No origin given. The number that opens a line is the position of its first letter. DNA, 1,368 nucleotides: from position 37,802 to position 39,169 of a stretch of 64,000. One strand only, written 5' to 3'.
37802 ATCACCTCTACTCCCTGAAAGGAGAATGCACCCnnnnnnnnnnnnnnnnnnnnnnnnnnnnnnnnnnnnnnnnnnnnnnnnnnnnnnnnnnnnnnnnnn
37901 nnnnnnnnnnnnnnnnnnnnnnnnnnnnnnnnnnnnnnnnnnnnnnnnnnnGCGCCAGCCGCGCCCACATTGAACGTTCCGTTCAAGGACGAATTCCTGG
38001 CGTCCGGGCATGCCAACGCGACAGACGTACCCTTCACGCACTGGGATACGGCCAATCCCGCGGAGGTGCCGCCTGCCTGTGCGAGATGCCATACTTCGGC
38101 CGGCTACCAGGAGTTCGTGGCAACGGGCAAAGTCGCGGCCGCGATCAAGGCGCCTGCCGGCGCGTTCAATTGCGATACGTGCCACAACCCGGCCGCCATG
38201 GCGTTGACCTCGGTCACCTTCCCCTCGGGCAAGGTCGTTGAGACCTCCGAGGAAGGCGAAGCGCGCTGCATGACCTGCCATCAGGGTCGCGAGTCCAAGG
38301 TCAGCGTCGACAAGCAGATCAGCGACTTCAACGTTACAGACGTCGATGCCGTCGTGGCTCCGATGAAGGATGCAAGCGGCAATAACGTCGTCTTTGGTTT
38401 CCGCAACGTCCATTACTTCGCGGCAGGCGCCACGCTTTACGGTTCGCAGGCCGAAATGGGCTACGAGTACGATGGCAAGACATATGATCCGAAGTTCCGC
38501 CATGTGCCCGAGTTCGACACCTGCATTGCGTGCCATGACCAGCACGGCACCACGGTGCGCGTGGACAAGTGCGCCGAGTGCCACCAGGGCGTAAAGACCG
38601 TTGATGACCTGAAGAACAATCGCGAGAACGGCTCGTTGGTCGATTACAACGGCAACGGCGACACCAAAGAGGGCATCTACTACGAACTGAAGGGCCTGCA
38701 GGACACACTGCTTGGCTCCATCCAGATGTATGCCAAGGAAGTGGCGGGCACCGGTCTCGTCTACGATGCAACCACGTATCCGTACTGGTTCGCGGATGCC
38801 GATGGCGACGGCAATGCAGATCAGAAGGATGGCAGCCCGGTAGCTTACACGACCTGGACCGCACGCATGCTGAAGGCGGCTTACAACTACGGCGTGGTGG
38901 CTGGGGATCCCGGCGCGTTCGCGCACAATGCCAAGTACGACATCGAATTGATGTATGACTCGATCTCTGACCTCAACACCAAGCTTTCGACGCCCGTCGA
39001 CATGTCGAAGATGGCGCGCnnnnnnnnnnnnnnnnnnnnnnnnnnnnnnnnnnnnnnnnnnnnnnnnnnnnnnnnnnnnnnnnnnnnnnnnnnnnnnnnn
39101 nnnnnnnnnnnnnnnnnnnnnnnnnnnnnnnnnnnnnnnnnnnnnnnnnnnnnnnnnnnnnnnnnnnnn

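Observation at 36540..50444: Compact multihaem-cytochrome island with three different quinol-dehydrogenase-type modules, adjacent to the ccm genes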

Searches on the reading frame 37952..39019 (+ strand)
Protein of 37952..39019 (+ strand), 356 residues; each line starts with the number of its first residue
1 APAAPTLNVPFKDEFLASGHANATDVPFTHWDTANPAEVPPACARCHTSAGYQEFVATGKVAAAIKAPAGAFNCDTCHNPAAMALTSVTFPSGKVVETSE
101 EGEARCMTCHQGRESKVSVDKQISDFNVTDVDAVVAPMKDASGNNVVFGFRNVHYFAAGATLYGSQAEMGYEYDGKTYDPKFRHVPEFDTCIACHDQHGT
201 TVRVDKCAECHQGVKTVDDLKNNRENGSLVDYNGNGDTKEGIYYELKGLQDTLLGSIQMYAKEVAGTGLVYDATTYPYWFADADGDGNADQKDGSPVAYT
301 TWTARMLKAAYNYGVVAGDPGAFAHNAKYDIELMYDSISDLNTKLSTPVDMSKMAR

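Call 68: predict_structure(alignment_id=A3)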
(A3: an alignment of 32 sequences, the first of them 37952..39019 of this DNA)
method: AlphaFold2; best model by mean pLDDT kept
length: 356 residues; sequences in the alignment: 32
mean_pLDDT: 80.9   pTM: 0.83
mean pLDDT of the five models: 80.9, 79.0, 68.0, 66.7, 65.1
residues with pLDDT >= 90: 102; 70-90: 188; 50-70: 57; < 50: 9
segments of 3 or more residues with pLDDT < 50: 164-167
pLDDT, mean of each block of 10 residues (from residue 1): 64 77 70 68 82 90 78 82 86 76 82 68 90 91 83 52 54 66 65 76 83 85 72 89 91 97 96 85 94 92 94 82 77 92 97 88
secondary structure, 60 per line:
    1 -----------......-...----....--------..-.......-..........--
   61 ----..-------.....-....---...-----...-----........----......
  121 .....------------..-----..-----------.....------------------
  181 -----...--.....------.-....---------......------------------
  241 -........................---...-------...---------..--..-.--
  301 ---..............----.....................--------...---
elements in order: H12-17 H26-29 H41-47 H49-58 H74-78 H80-83 E87-89 E95-97 H103-110 H115-125 H158-162 H191-194 H204-207 H217-222 H242-265 E269-271 E279-281 H304-317 H322-342

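Call 70: fold_search(model_id=the predicted structure, library=pdb)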
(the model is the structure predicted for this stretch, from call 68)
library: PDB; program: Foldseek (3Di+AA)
matches with E <= 10: 17; with E <= 0.001: 0
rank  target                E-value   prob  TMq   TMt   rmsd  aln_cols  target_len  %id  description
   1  9ugq_A                2.3e+00  0.04  0.11  0.06  13.6       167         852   14  Cryo-EM structure of ClassIII Salivaricin modification enzyme SalKC in the presence of SalA (released 2025-09-03)
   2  2rdz_A                2.9e+00  0.10  0.18  0.14  18.5       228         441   10  High Resolution Crystal Structure of the Escherichia coli Cytochrome c Nitrite Reductase. (released 2008-03-25)
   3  3ubr_A                3.4e+00  0.06  0.17  0.14  19.1       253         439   11  Laue structure of Shewanella oneidensis cytochrome-c Nitrite Reductase (released 2012-04-25)
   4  4wjy_A                3.6e+00  0.08  0.17  0.14  18.8       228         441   12  Esherichia coli nitrite reductase NrfA H264N (released 2015-03-11)
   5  8hwi_B                3.8e+00  0.02  0.10  0.17  13.2       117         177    8  Bacterial STING from Larkinella arboricola in complex with 3'3'-c-di-GMP (released 2024-01-03)
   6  8z9a_A                4.5e+00  0.01  0.07  0.06  15.6       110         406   11  Cryo-EM structure of the insect olfactory receptor OR5-Orco heterocomplex from Acyrthosiphon pisum bound with geranyl  (released 2024-06-19)
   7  2rf7_A                4.7e+00  0.06  0.17  0.14  18.1       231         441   11  Crystal structure of the escherichia coli nrfa mutant Q263E (released 2008-03-25)
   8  7ymi_1                4.7e+00  0.02  0.09  0.10  15.2       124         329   10  PSII-Pcb Dimer of Acaryochloris Marina (released 2023-08-16)
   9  1gu6_A                5.3e+00  0.05  0.17  0.14  17.9       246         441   10  Structure of the Periplasmic Cytochrome c Nitrite Reductase from Escherichia coli (released 2002-03-08)
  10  3pro_C                6.2e+00  0.01  0.09  0.16  14.5       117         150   14  ALPHA-LYTIC PROTEASE COMPLEXED WITH C-TERMINAL TRUNCATED PRO REGION (released 1999-04-27)
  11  3c3l_B                7.0e+00  0.01  0.08  0.03  14.1       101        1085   16  X-ray crystal structure of the N4 mini-vRNAP P2 promoter complex (released 2008-12-09)
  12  8gve_A                7.0e+00  0.01  0.08  0.06  16.4       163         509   10  The asymmetry structure of hAE2 (released 2023-04-12)
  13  3gbr_A                7.8e+00  0.01  0.08  0.08   9.9        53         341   21  Anthranilate phosphoribosyl-transferase (TRPD) double mutant D83G F149S from S. solfataricus (released 2009-12-15)
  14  8gv8_B                7.8e+00  0.01  0.09  0.07  16.1       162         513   10  The cryo-EM structure of hAE2 with DIDS (released 2023-04-12)
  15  7kaz_B                7.8e+00  0.01  0.06  0.04  14.0        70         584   18  Crystal structure of OhyA(E82A)-18:1/h18:0-FAD complex from Staphylococcus aureus (released 2021-01-06)
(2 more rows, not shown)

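Call 84: search_protein_representatives(protein=window:37952-39019:+)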
Query: 356 residues. Proteins with E-value up to 0.001 (for the whole library): 1231; up to 1e-10: 726; up to 1e-30: 302. The best 150 are listed.
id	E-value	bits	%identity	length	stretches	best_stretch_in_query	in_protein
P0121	6.8e-216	732.3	46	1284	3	6-356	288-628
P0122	4.9e-212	719.6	56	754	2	11-356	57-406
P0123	4.6e-169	578.2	48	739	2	7-356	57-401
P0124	1.4e-168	576.7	48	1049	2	12-354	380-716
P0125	1.8e-167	573.0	47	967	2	15-354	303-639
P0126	7.6e-164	561.1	44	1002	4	10-343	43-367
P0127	2.7e-160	549.4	48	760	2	2-356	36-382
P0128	5.6e-152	522.1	43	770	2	6-346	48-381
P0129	5.6e-146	502.3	44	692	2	8-354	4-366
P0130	2.8e-142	490.1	46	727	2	11-355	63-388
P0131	2.5e-136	470.6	45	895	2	15-347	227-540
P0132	1.2e-133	461.7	46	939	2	9-345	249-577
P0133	2.4e-133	460.7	43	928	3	8-346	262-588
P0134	8.4e-133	459.0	44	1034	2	4-350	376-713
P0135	2.9e-130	450.6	44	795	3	14-344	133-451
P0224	3.5e-69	249.7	43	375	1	15-351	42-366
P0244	8.9e-62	225.4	37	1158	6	148-346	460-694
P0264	5.5e-56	206.3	38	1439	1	17-346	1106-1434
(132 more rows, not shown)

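Call 86: search_protein_families(library=pfam, proteins=[P0121, P0244, P0264, P0224], max_evalue=0.001)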
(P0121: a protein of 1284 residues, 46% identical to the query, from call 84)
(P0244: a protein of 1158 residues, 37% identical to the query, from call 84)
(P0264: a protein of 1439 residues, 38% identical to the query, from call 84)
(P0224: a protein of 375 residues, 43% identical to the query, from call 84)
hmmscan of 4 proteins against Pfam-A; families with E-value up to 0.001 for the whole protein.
P0121 (1284 aa): 5 families
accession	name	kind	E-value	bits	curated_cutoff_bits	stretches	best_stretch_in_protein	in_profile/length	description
PF02368.24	Big_2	-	9.4e-20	70.8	22.8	3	42-110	2-74/79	Bacterial Ig-like domain (group 2)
PF14522.11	Cytochrome_C7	-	3.5e-19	68.8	24.8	3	649-726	11-67/67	Cytochrome c7 and related cytochrome c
PF14537.11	Cytochrom_c3_2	-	4.8e-18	65.8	25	0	651-730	6-69/79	Cytochrome c3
PF22113.1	Mtrc-MtrF_II-IV_dom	-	1.6e-14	54.3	30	1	315-398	74-166/176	Outer membrane cytochrome MtrC/MtrF-like, domains II/IV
PF02085.21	Cytochrom_CIII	-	6.1e-10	39.8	22.9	0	784-819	23-59/101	Class III cytochrome C family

P0244 (1158 aa): 7 families
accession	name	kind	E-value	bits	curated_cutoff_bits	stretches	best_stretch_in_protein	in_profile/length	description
PF14522.11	Cytochrome_C7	-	1.6e-23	82.8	24.8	1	215-291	13-67/67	Cytochrome c7 and related cytochrome c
PF22113.1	Mtrc-MtrF_II-IV_dom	-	1.3e-18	67.5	30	1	132-292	7-165/176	Outer membrane cytochrome MtrC/MtrF-like, domains II/IV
PF14537.11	Cytochrom_c3_2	-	9.9e-18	64.8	25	0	512-542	51-78/79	Cytochrome c3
PF09699.15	Paired_CXXCH_1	-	2.8e-12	46.5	20.6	0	321-359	8-37/41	Doubled CXXCH motif (Paired_CXXCH_1)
PF22678.1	Cytochrom_c_NrfB-like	-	9.5e-11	42.5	27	1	126-175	28-74/89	Cytochrome c-type protein NrfB-like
PF09356.15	Phage_BR0599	-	3.4e-07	31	22.9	0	77-122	3-49/80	Phage conserved hypothetical protein BR0599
PF02085.21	Cytochrom_CIII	-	2.5e-06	28.2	22.9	0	514-546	27-57/101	Class III cytochrome C family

P0264 (1439 aa): 19 families
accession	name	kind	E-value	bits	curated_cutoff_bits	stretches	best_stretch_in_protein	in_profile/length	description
PF02608.20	Bmp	-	7.9e-19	68.2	24.1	1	786-926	20-156/301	ABC transporter substrate-binding protein PnrA-like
PF07719.23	TPR_2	-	7.1e-18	63.6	27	2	473-504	2-33/34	Tetratricopeptide repeat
PF14559.12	TPR_19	-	7.3e-15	55.5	25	1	442-481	2-41/68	Tetratricopeptide repeat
PF00515.34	TPR_1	-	2.2e-11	43.5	27.8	1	433-462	3-32/34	Tetratricopeptide repeat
PF01637.24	ATPase_2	-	5e-11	43.3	33.2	1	38-263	1-220/225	ATPase domain predominantly from Archaea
PF13176.12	TPR_7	-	7.4e-11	41.7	27.9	1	474-502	1-29/36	Tetratricopeptide repeat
PF13414.12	TPR_11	-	7.4e-10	38.8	26.8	0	440-479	3-42/42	TPR repeat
PF13424.12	TPR_12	-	7.6e-10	39.3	30.1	1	433-502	5-75/77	Tetratricopeptide repeat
PF13401.12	AAA_22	-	4.6e-09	37.1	27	1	59-198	6-122/130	AAA domain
PF13428.12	TPR_14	-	5.4e-09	36.3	23.5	0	473-515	2-44/44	Tetratricopeptide repeat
PF13432.12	TPR_16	-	2.6e-07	31.4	32.7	1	408-463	8-63/65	Tetratricopeptide repeat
PF14522.11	Cytochrome_C7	-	4.9e-07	29.9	24.8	0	1128-1209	12-67/67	Cytochrome c7 and related cytochrome c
PF13181.12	TPR_8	-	5.3e-07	29.7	25.7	0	432-463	2-33/34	Tetratricopeptide repeat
PF14516.12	AAA_35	-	7.8e-06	25.4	27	1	60-275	33-246/331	AAA-like domain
PF22113.1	Mtrc-MtrF_II-IV_dom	-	5e-05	23.3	30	0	1120-1220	72-175/176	Outer membrane cytochrome MtrC/MtrF-like, domains II/IV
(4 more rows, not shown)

P0224 (375 aa): 3 families
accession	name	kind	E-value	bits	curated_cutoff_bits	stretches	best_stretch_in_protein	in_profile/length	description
PF14537.11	Cytochrom_c3_2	-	4.6e-05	24.2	25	0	207-228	59-78/79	Cytochrome c3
PF22113.1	Mtrc-MtrF_II-IV_dom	-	0.00017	21.6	30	1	54-145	68-168/176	Outer membrane cytochrome MtrC/MtrF-like, domains II/IV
PF02085.21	Cytochrom_CIII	-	0.00058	20.6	22.9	0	201-231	28-56/101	Class III cytochrome C family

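Call 89: search_protein_families(library=pfam, alignment_id=A3, max_evalue=0.01)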
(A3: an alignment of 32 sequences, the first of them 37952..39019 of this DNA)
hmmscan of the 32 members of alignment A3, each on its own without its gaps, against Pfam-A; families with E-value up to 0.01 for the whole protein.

A. member 1, window:37952-39019:+ (356 aa): 5 families
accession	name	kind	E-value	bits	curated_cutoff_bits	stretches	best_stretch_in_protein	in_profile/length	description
PF14522.11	Cytochrome_C7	-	4.7e-09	36.4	24.8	3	70-116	12-54/67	Cytochrome c7 and related cytochrome c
PF14537.11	Cytochrom_c3_2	-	1.2e-08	35.7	25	2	42-117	8-71/79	Cytochrome c3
PF22113.1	Mtrc-MtrF_II-IV_dom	-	6.2e-06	26.3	30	1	37-114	78-167/176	Outer membrane cytochrome MtrC/MtrF-like, domains II/IV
PF02085.21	Cytochrom_CIII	-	7.7e-06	26.6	22.9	0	184-215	25-57/101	Class III cytochrome C family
PF09699.15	Paired_CXXCH_1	-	2.5e-05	24.3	20.6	1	70-112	5-38/41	Doubled CXXCH motif (Paired_CXXCH_1)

B. families by the number of members that match (of 32 scanned): 8 families
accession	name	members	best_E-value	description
PF14537.11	Cytochrom_c3_2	32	3.5e-17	Cytochrome c3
PF14522.11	Cytochrome_C7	32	3.6e-17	Cytochrome c7 and related cytochrome c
PF09699.15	Paired_CXXCH_1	32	9e-13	Doubled CXXCH motif (Paired_CXXCH_1)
PF02085.21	Cytochrom_CIII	32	7.5e-11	Class III cytochrome C family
PF22113.1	Mtrc-MtrF_II-IV_dom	16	1.6e-09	Outer membrane cytochrome MtrC/MtrF-like, domains II/IV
PF02335.20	Cytochrom_C552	6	4.9e-07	Cytochrome c552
PF11191.13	DUF2782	3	0.00058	Protein of unknown function (DUF2782)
PF22678.1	Cytochrom_c_NrfB-like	2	0.00077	Cytochrome c-type protein NrfB-like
